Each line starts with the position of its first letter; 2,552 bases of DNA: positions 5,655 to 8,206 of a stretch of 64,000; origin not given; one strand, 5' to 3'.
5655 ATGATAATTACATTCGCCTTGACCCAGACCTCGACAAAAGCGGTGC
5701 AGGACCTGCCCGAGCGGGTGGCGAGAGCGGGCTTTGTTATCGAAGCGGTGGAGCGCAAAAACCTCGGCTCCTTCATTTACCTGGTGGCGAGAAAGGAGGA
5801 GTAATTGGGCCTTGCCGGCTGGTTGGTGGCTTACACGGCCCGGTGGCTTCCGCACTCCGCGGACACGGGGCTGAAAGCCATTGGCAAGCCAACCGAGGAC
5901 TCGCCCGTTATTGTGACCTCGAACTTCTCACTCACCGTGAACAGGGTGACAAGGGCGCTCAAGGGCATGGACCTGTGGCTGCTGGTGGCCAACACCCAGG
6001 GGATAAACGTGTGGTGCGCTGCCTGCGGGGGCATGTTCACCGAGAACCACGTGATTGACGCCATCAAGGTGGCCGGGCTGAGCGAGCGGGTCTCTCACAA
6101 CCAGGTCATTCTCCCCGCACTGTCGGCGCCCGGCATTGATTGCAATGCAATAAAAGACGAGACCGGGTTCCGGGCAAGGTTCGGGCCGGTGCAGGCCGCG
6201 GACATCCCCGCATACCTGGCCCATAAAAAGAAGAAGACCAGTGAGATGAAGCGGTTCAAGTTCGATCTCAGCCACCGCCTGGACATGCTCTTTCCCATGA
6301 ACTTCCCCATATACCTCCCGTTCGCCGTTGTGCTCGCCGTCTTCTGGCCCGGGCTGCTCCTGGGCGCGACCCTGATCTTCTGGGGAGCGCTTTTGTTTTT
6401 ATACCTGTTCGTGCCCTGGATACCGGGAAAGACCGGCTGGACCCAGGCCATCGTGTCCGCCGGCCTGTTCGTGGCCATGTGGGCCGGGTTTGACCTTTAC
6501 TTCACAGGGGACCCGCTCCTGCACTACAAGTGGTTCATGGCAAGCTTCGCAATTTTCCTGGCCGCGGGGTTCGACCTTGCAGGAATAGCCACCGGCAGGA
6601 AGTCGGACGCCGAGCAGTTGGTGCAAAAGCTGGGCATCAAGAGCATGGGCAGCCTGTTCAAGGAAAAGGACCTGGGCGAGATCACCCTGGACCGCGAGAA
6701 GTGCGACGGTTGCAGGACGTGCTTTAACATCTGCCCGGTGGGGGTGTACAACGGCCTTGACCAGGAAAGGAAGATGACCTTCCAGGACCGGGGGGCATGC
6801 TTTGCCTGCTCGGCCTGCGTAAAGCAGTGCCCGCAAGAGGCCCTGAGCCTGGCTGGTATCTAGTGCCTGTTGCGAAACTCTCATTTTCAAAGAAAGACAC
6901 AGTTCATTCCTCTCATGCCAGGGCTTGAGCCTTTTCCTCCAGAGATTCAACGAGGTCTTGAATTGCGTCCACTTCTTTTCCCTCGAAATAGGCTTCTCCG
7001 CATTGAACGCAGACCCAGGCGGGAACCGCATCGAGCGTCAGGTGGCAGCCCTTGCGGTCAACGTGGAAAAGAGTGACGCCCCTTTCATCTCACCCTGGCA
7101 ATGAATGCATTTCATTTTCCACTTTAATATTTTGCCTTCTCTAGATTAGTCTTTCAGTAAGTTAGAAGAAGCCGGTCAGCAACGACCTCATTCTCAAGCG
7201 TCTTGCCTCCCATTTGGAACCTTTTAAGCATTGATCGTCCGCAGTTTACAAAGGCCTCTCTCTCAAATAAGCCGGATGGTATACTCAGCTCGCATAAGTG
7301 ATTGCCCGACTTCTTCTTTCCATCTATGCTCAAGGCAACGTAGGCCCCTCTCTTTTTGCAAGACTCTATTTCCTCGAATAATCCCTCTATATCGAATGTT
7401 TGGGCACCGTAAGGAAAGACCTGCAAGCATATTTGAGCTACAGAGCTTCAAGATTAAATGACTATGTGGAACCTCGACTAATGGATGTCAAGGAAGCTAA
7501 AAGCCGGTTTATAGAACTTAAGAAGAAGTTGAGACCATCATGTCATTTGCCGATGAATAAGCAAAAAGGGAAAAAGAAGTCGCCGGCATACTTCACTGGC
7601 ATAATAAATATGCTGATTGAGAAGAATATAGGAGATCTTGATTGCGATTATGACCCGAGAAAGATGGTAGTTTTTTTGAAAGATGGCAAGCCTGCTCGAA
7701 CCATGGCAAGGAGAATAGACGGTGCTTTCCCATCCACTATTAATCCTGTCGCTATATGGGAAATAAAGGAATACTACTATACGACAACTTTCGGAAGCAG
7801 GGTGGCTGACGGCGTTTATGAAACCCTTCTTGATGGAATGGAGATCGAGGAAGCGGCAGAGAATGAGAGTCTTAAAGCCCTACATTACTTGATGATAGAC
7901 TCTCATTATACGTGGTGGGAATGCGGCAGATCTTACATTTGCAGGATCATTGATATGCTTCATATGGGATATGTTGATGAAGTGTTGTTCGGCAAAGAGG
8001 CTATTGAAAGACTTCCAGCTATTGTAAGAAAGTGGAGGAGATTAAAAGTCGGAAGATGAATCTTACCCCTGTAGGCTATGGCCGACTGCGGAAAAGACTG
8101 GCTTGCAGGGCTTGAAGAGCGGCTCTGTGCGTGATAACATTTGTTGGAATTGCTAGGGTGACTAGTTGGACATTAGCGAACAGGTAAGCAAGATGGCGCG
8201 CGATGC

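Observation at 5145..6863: SAM methyltransferase translationally coupled to a compact fused HgcA-like corrinoid / HgcB-like ferredoxin protein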

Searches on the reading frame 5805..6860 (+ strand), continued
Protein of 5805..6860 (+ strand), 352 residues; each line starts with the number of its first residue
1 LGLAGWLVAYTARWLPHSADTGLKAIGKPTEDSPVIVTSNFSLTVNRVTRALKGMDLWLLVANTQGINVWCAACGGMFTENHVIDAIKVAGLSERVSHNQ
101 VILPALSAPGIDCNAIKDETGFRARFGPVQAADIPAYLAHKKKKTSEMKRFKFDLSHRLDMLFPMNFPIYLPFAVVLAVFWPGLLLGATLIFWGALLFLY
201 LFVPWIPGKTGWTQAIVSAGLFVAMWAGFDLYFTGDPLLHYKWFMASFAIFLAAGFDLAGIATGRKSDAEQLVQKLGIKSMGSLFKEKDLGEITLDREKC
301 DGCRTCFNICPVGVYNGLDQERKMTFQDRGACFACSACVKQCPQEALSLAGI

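Call 50: find_encoding_contigs(protein=P0261, flank=4000, max_places=3)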
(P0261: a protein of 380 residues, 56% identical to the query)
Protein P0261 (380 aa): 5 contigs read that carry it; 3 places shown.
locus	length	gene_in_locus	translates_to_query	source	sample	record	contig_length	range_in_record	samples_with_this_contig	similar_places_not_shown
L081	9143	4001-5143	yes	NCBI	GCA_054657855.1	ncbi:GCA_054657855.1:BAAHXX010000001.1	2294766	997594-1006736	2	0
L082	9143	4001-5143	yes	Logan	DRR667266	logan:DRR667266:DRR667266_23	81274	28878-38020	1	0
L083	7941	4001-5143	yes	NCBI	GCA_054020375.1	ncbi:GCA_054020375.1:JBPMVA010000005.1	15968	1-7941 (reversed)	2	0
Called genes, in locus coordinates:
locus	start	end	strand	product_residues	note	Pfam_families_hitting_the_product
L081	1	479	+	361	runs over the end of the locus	PF03600:CitMHS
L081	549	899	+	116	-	PF01022:HTH_5, PF12840:HTH_20 (weak)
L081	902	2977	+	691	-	PF00403:HMA, PF00122:E1-E2_ATPase, PF00702:Hydrolase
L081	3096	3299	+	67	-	-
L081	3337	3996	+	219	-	PF01209:Ubie_methyltran, PF05175:MTS, PF02353:CMAS, PF13489:Methyltransf_23, PF06325:PrmA, PF13847:Methyltransf_31, PF08241:Methyltransf_11, PF08242:Methyltransf_12, +7 more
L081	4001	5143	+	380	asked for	PF03599:CdhD, PF13183:Fer4_8 (faint), PF13187:Fer4_9 (faint), PF12797:Fer4_2 (weak), PF13484:Fer4_16 (faint), PF00037:Fer4 (weak), PF12838:Fer4_7 (weak), PF13237:Fer4_10 (weak), +3 more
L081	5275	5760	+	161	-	PF03625:DUF302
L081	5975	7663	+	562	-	PF00069:Pkinase, PF07714:PK_Tyr_Ser-Thr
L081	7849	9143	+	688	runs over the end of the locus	PF00122:E1-E2_ATPase, PF00702:Hydrolase, PF08282:Hydrolase_3 (faint)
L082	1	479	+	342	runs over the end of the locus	PF03600:CitMHS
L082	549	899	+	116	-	PF01022:HTH_5, PF12840:HTH_20 (weak)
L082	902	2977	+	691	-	PF00403:HMA, PF00122:E1-E2_ATPase, PF00702:Hydrolase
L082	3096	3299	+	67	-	-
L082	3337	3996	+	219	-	PF01209:Ubie_methyltran, PF05175:MTS, PF02353:CMAS, PF13489:Methyltransf_23, PF06325:PrmA, PF13847:Methyltransf_31, PF08241:Methyltransf_11, PF08242:Methyltransf_12, +7 more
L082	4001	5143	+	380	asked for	PF03599:CdhD, PF13183:Fer4_8 (faint), PF13187:Fer4_9 (faint), PF12797:Fer4_2 (weak), PF13484:Fer4_16 (faint), PF00037:Fer4 (weak), PF12838:Fer4_7 (weak), PF13237:Fer4_10 (weak), +3 more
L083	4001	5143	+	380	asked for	PF03599:CdhD, PF13183:Fer4_8 (faint), PF13187:Fer4_9 (faint), PF12797:Fer4_2 (weak), PF13484:Fer4_16 (faint), PF00037:Fer4 (weak), PF12838:Fer4_7 (weak), PF13237:Fer4_10 (weak), +3 more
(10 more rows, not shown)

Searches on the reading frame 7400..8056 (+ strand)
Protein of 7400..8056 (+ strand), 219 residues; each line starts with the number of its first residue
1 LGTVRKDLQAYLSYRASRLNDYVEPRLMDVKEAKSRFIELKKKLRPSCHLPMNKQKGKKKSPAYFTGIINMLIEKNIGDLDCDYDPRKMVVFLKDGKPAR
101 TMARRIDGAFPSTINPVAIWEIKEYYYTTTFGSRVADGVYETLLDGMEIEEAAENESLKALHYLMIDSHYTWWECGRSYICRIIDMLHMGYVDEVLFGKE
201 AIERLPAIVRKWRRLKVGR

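Call 31: search_protein_families(library=pfam, proteins=[window:7400-8056:+], max_evalue=0.001)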
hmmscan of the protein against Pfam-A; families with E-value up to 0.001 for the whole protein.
window:7400-8056:+ (219 aa): 1 family
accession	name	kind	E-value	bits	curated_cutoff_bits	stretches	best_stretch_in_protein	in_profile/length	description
PF24736.1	DUF7687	-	5e-83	277.8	26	1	28-212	1-187/187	Domain of unknown function (DUF7687)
